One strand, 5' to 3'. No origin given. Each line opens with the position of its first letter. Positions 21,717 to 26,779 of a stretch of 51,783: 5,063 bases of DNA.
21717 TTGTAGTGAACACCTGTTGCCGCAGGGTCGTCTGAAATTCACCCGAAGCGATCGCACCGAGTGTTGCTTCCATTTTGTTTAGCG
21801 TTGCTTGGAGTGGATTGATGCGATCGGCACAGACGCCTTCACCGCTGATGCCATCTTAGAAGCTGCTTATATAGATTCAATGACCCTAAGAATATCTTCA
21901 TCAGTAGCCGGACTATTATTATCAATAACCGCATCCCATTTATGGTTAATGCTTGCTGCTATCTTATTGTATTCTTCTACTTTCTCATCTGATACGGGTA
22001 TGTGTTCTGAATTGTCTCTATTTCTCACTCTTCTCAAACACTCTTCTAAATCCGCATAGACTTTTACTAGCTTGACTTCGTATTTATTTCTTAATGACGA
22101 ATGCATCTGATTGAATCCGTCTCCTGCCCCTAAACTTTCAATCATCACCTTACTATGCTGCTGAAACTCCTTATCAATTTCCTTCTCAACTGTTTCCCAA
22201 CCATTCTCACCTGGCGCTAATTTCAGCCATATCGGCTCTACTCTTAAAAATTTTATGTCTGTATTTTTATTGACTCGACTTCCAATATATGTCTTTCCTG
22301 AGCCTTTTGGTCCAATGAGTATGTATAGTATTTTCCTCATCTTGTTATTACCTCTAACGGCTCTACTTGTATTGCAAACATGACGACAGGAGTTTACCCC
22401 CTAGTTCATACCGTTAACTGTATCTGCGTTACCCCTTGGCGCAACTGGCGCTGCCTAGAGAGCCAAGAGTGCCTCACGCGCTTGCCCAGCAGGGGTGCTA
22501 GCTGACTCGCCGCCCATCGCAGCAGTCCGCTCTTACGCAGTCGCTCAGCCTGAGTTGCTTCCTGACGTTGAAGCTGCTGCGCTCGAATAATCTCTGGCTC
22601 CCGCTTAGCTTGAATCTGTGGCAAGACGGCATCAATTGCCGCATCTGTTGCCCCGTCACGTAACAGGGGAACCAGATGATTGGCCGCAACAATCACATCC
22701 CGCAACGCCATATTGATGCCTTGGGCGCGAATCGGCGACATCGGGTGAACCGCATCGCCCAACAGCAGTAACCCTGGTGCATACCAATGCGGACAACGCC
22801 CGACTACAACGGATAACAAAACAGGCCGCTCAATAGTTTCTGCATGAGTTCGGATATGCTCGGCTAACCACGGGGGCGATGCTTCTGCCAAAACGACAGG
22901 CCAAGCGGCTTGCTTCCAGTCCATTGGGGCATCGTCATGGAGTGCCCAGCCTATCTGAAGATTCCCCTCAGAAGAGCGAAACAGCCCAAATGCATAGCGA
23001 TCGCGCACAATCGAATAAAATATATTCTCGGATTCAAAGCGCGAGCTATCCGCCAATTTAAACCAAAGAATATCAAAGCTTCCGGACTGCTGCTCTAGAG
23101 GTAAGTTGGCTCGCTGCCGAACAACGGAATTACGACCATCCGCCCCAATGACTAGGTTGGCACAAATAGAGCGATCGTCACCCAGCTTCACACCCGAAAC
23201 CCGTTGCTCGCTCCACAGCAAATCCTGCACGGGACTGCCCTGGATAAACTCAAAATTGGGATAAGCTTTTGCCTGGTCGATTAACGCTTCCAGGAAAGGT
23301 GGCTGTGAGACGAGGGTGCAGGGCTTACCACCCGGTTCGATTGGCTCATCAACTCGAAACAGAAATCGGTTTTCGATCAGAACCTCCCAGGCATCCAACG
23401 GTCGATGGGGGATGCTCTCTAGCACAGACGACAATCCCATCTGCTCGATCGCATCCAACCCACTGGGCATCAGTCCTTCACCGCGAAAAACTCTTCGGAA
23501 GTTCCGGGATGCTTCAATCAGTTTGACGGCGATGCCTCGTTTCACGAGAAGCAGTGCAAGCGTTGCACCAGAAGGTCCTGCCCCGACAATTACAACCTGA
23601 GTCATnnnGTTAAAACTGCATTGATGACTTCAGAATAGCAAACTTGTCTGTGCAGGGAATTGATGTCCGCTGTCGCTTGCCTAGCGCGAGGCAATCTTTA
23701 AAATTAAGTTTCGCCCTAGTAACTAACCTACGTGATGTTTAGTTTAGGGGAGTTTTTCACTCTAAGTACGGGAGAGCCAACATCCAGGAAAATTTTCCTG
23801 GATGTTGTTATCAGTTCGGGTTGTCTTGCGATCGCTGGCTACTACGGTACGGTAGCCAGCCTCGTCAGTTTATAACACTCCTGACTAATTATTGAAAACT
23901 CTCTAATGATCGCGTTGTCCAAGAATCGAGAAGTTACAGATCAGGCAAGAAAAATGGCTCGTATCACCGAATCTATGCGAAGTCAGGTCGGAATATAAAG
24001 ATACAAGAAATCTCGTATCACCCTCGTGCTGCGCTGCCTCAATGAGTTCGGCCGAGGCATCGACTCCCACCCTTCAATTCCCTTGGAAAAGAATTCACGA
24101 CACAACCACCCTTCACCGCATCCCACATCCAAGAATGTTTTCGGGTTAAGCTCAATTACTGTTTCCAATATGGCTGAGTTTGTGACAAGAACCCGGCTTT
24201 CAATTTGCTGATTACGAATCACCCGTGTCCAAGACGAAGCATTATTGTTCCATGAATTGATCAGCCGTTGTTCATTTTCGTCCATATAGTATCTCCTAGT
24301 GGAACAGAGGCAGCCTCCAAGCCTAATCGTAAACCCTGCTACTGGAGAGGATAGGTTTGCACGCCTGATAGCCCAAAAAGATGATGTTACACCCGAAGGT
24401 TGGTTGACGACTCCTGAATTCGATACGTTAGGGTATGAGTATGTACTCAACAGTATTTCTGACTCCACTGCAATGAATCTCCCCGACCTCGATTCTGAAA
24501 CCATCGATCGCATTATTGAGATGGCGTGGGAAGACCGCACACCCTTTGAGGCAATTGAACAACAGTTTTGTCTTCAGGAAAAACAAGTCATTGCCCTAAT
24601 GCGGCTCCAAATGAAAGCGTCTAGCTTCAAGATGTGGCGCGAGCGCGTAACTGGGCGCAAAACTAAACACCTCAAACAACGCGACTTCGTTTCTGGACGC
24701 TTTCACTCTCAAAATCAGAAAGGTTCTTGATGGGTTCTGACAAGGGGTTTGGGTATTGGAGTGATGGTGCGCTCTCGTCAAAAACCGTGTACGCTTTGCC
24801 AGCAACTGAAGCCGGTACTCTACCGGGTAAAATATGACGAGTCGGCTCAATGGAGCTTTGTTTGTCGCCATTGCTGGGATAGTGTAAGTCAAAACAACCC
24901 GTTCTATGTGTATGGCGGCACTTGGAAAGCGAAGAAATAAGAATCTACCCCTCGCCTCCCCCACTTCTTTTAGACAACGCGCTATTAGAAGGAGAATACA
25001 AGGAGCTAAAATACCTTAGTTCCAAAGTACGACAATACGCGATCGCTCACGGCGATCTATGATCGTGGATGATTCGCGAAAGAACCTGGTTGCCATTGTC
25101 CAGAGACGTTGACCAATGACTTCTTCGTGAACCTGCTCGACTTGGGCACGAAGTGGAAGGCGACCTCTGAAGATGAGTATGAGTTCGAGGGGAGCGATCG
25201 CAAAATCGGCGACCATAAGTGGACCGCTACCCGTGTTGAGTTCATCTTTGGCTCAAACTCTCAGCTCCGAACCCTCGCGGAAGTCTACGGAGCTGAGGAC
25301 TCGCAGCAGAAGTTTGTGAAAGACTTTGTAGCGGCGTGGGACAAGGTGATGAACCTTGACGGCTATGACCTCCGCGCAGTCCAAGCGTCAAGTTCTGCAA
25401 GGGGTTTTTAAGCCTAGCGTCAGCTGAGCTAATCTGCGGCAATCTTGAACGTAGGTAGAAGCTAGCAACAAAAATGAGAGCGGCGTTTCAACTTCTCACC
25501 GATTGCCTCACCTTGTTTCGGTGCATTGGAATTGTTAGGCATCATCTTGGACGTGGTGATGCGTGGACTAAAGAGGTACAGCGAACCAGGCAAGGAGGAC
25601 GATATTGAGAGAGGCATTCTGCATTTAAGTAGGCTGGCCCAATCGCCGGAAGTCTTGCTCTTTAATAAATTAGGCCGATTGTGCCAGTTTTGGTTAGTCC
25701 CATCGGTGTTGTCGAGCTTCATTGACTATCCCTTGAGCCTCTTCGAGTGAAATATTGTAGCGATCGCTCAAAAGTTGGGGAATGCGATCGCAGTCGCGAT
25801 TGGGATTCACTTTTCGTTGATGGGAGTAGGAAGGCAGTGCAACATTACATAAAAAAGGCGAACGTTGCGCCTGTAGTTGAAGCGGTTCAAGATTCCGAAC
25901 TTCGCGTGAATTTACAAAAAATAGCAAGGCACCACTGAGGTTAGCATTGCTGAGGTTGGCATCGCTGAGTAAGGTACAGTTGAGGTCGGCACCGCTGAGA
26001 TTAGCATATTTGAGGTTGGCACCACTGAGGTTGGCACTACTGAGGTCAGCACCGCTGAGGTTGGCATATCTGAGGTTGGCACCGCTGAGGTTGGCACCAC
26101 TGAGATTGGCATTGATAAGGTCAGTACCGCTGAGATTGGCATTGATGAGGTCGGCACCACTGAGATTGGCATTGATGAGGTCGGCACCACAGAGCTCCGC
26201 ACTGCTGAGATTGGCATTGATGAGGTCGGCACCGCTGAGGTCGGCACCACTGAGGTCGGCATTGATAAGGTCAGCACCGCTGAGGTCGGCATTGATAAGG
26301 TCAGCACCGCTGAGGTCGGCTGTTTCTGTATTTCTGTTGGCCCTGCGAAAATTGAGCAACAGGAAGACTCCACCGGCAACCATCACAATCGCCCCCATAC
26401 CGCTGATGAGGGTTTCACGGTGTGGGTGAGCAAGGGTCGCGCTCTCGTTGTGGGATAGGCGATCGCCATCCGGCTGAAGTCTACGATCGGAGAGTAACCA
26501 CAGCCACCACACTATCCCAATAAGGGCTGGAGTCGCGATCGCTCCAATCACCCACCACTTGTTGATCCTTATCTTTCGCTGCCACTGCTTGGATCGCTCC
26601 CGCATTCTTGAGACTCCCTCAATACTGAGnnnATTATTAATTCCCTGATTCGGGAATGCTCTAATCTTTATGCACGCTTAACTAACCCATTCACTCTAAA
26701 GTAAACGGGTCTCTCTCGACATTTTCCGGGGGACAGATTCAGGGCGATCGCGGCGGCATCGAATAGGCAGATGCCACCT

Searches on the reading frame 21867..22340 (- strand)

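Call 6: search_protein_families(library=pfam, proteins=[window:21867-22340:-], max_evalue=10)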
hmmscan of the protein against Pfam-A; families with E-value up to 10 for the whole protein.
window:21867-22340:- (157 aa): 9 families
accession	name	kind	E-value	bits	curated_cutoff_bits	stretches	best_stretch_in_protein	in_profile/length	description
PF13671.12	AAA_33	-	8.2e-06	26.6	27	2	5-62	1-58/143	AAA domain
PF13238.12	AAA_18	-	1.8e-05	25.6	29.4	1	7-118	2-121/128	AAA domain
PF06414.18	Zeta_toxin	-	0.00021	21.2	22.3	2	47-113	80-153/199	Zeta toxin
PF00004.35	AAA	-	0.0046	17.8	21.2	1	7-35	2-30/131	ATPase family associated with various cellular activities (AAA)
PF01202.28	SKI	-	0.006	17.2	22.1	1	13-155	2-156/159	Shikimate kinase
PF13401.12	AAA_22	-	0.0093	16.7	27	1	5-81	7-77/130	AAA domain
PF00625.27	Guanylate_kin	-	0.07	13.3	25.2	1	98-143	125-167/182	Guanylate kinase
PF18148.6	RGS_DHEX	-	0.1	13.2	22.5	1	101-141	21-56/100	Regulator of G-protein signalling DHEX domain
PF01712.25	dNK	-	0.22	11.7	27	1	92-123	127-158/203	Deoxynucleoside kinase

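Call 40: search_protein_families(library=padloc, proteins=[window:21867-22340:-], max_evalue=0.01)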
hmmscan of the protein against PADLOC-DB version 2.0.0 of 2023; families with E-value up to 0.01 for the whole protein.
window:21867-22340:- (157 aa): 0 families

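Call 98: search_protein_families(library=ncbifam, proteins=[window:21867-22340:-], max_evalue=0.01)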
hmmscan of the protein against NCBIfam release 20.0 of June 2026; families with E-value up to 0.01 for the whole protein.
window:21867-22340:- (157 aa): 7 families
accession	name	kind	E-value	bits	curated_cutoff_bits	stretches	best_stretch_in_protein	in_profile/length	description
NF003456.0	PRK05057.1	equivalog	0.0004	20.3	195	1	7-143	8-152/173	shikimate kinase AroK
NF005253.0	PRK06762.1-4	equivalog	0.00094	19.4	159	1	7-120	6-128/166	hypothetical protein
NF047389.1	ATPase_Sll1717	subfamily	0.0011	18.2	75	1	6-35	32-56/454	P-loop ATPase, Sll1717 family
NF033453.1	BREX_3_BrxF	hypoth_equivalog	0.003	17.3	50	0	4-34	17-47/149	BREX-3 system P-loop-containing protein BrxF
NF010553.0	PRK13947.1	equivalog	0.0066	16.6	204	0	7-70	5-67/173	shikimate kinase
NF007336.0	PRK09825.1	equivalog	0.0069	16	304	0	5-32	5-32/176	gluconokinase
NF002988.0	PRK03731.1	equivalog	0.0079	15.9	161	0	5-61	5-59/174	shikimate kinase AroL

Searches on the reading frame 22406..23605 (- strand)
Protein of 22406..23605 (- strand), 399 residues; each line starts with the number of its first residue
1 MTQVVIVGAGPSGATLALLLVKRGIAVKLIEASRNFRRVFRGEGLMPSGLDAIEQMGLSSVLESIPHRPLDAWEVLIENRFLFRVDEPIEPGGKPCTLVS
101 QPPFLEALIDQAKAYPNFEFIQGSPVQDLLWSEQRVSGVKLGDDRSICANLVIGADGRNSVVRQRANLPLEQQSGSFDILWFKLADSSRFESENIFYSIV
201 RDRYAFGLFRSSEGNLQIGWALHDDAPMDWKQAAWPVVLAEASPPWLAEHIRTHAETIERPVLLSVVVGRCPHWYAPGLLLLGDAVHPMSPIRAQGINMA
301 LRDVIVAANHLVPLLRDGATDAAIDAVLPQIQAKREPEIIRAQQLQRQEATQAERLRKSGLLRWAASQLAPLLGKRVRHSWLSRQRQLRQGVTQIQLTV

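Call 17: search_protein_families(library=pfam, proteins=[window:22406-23605:-], max_evalue=0.001)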
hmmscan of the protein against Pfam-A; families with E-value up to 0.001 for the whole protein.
window:22406-23605:- (399 aa): 7 families
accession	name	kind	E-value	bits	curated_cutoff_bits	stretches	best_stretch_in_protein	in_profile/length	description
PF01494.25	FAD_binding_3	-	3.9e-35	122.1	22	1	2-326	2-333/349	FAD binding domain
PF01266.30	DAO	-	1.2e-06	28.7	27.9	1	4-34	2-32/353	FAD dependent oxidoreductase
PF04820.20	Trp_halogenase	-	6.4e-06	25.7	21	0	3-59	1-60/458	Tryptophan halogenase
PF13450.12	NAD_binding_8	-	0.00012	22.8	21.9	1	6-34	1-29/68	NAD(P)-binding Rossmann-like domain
PF00890.30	FAD_binding_2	-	0.00022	21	20.4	0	4-37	2-35/414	FAD binding domain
PF01946.23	Thi4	-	0.0004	20.1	26.2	0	2-33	18-50/235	Thi4 family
PF07992.20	Pyr_redox_2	-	0.00063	19.7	26.1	0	3-47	2-42/291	Pyridine nucleotide-disulphide oxidoreductase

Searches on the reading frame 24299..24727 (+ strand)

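Call 17: search_protein_families(library=pfam, proteins=[window:24299-24727:+], max_evalue=0.001)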
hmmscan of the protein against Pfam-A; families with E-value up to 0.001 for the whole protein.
window:24299-24727:+ (143 aa): 1 family
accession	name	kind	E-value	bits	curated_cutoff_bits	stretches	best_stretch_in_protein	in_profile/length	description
PF10985.13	DUF2805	-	1.3e-34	118.8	22.5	1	70-140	1-71/71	Protein of unknown function (DUF2805)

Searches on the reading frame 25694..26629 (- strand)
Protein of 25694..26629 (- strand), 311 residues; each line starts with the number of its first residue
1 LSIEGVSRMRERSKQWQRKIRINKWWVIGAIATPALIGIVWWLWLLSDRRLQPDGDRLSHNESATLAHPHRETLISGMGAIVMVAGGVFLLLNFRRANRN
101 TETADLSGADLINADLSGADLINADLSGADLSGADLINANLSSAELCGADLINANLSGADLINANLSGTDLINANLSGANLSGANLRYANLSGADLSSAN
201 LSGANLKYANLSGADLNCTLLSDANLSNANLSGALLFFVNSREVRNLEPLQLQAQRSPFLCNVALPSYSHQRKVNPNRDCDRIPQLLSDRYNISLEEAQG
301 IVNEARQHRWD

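Call 17: search_protein_families(library=pfam, proteins=[window:25694-26629:-], max_evalue=0.001)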
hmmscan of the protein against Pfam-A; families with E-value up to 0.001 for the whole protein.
window:25694-26629:- (311 aa): 4 families
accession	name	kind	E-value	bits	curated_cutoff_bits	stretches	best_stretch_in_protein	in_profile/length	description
PF00805.28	Pentapeptide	-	1e-55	185.2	20.2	5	164-203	1-40/40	Pentapeptide repeats (8 copies)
PF13599.13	Pentapeptide_4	-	8.4e-14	51.8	38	2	161-231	8-78/78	Pentapeptide repeat region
PF13576.12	Pentapeptide_3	-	3.7e-13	49.9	27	0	153-194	3-47/48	Pentapeptide repeats (9 copies)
PF25296.1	Decapeptide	-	6.2e-05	23.2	45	0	107-165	13-71/74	Decapeptide repeat region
